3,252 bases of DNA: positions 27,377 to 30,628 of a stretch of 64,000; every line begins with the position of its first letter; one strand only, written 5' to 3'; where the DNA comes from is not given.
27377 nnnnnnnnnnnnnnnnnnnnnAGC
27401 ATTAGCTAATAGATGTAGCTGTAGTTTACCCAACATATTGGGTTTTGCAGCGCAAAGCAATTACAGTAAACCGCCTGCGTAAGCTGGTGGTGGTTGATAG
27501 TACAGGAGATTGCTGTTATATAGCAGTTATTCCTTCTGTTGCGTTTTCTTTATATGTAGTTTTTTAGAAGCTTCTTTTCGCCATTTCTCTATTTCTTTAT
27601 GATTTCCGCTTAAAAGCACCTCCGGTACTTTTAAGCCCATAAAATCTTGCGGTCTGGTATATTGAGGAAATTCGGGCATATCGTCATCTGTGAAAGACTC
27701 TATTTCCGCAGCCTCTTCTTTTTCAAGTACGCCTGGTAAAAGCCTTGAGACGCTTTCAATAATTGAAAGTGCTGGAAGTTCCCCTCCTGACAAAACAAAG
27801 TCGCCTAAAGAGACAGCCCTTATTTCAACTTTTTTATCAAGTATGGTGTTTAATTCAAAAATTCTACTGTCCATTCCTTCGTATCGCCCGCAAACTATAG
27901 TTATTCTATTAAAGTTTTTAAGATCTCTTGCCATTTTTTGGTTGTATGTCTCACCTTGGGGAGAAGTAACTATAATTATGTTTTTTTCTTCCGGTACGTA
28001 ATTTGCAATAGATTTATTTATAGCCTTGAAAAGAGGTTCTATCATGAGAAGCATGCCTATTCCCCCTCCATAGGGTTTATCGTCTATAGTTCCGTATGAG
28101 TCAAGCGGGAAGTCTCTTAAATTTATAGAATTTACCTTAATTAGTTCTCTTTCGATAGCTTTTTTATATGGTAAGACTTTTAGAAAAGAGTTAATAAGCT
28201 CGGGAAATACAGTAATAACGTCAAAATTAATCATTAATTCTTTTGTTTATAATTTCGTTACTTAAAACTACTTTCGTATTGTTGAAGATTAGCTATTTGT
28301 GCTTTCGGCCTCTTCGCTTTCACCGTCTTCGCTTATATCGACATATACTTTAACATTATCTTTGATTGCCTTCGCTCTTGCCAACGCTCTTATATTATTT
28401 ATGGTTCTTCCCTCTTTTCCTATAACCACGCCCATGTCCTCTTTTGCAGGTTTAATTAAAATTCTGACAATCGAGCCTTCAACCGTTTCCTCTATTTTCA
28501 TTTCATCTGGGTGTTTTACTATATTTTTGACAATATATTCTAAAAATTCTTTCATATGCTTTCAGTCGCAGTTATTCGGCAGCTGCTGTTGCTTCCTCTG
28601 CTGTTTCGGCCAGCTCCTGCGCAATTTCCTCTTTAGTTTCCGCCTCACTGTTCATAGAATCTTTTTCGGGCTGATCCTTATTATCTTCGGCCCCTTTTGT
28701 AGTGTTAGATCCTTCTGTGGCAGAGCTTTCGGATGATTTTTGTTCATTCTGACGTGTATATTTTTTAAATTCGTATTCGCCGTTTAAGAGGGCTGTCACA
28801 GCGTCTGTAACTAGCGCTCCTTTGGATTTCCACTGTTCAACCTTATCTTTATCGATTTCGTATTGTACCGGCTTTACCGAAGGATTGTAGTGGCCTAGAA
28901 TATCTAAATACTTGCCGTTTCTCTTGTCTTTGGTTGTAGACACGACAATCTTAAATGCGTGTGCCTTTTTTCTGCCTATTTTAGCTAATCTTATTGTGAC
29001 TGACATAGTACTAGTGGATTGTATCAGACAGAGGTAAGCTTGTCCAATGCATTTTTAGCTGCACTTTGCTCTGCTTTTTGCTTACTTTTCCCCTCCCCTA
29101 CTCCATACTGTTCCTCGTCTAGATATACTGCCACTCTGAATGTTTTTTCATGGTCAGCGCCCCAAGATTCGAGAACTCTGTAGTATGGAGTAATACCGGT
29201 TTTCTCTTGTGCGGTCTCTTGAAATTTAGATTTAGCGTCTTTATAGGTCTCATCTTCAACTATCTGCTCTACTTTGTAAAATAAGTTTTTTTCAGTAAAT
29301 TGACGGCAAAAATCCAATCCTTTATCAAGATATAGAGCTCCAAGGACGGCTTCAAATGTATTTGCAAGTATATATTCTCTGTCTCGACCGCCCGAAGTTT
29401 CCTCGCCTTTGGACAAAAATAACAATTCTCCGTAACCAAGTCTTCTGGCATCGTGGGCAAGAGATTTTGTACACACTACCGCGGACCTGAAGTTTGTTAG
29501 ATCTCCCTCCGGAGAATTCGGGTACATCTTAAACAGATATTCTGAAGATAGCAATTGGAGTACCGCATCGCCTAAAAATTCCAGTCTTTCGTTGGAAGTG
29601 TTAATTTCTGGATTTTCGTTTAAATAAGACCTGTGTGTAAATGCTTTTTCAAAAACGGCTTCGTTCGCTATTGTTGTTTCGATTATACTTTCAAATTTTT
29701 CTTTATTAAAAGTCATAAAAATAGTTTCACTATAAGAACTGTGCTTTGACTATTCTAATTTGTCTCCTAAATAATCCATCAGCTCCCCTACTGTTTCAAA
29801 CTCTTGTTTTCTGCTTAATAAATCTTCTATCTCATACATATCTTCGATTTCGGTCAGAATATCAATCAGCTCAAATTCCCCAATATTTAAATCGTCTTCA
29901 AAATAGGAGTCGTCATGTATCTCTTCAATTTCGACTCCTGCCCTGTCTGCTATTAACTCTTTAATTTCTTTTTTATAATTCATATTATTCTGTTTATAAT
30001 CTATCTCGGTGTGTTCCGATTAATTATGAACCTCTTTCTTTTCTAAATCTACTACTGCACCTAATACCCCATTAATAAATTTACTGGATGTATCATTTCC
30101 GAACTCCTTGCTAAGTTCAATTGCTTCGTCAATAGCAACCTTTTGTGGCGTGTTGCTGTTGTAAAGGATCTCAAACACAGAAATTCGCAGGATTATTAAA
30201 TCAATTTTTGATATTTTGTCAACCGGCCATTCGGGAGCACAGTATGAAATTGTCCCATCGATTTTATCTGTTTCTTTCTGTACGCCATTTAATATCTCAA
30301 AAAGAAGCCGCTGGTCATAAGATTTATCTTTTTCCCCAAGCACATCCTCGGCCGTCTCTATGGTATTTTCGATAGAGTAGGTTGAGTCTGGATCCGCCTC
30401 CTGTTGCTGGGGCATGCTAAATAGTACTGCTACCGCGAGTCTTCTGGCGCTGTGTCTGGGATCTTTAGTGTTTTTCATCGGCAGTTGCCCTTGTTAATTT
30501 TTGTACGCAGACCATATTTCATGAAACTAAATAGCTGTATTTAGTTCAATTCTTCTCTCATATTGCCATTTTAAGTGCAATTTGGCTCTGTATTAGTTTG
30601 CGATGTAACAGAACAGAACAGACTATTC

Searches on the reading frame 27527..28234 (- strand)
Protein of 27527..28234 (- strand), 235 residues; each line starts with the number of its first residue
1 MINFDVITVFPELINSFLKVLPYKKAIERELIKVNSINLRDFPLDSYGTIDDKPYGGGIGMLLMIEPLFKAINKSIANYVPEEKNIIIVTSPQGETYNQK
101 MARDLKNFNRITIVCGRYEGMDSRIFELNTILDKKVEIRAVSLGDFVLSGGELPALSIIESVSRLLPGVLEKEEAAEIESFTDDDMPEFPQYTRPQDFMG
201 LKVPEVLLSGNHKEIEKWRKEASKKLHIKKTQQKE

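Call 52: search_protein_families(library=pfam, proteins=[window:27527-28234:-], max_evalue=0.001)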
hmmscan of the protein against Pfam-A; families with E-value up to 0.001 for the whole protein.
window:27527-28234:- (235 aa): 2 families
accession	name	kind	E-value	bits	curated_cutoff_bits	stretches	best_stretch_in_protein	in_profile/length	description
PF01746.26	tRNA_m1G_MT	-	6.2e-50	170.1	27.3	1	24-226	2-189/195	tRNA (Guanine-1)-methyltransferase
PF14419.11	SPOUT_MTase_2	-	0.00054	19.8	28.4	1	82-128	92-141/173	AF2226-like SPOUT RNA Methylase fused to THUMP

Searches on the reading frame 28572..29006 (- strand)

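Call 52: search_protein_families(library=pfam, proteins=[window:28572-29006:-], max_evalue=0.001)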
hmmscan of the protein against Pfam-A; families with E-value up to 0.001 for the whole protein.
window:28572-29006:- (144 aa): 1 family
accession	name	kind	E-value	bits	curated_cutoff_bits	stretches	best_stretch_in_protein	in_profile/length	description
PF00886.24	Ribosomal_S16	-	7.3e-15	55.1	27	1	10-67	2-62/62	Ribosomal protein S16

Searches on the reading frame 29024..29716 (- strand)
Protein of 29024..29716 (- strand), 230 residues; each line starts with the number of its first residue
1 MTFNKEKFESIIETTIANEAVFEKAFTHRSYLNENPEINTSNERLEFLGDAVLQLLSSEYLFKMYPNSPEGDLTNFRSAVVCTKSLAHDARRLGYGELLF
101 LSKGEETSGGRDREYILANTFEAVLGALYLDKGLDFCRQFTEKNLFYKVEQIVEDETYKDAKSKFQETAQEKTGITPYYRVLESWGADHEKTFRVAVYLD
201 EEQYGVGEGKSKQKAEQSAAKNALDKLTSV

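Call 52: search_protein_families(library=pfam, proteins=[window:29024-29716:-], max_evalue=0.001)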
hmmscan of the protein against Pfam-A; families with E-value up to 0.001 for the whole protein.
window:29024-29716:- (230 aa): 5 families
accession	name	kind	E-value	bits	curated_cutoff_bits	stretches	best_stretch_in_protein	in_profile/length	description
PF14622.11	Ribonucleas_3_3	-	2e-37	128.7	35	1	19-147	2-126/128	Ribonuclease-III-like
PF00636.31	Ribonuclease_3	-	1.3e-25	90.6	27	1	43-133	1-102/102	Ribonuclease III domain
PF00035.32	dsrm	-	4.9e-18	65.9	23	1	161-227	1-66/66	Double-stranded RNA binding motif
PF22935.1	RM44_endonuclase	-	1.4e-07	32.1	27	1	17-128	18-139/139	Large ribosomal subunit protein mL44, endonuclease domain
PF24995.1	DSRM_2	-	0.0003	21.6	27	1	191-228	40-78/79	dsRNA binding domain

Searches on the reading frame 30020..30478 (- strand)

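Call 52: search_protein_families(library=pfam, proteins=[window:30020-30478:-], max_evalue=0.001)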
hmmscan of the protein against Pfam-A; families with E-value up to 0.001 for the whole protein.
window:30020-30478:- (152 aa): 1 family
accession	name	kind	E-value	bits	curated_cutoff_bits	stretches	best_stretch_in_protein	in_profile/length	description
PF01029.23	NusB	-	1.2e-31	110.3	23.1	1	9-143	1-132/133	NusB family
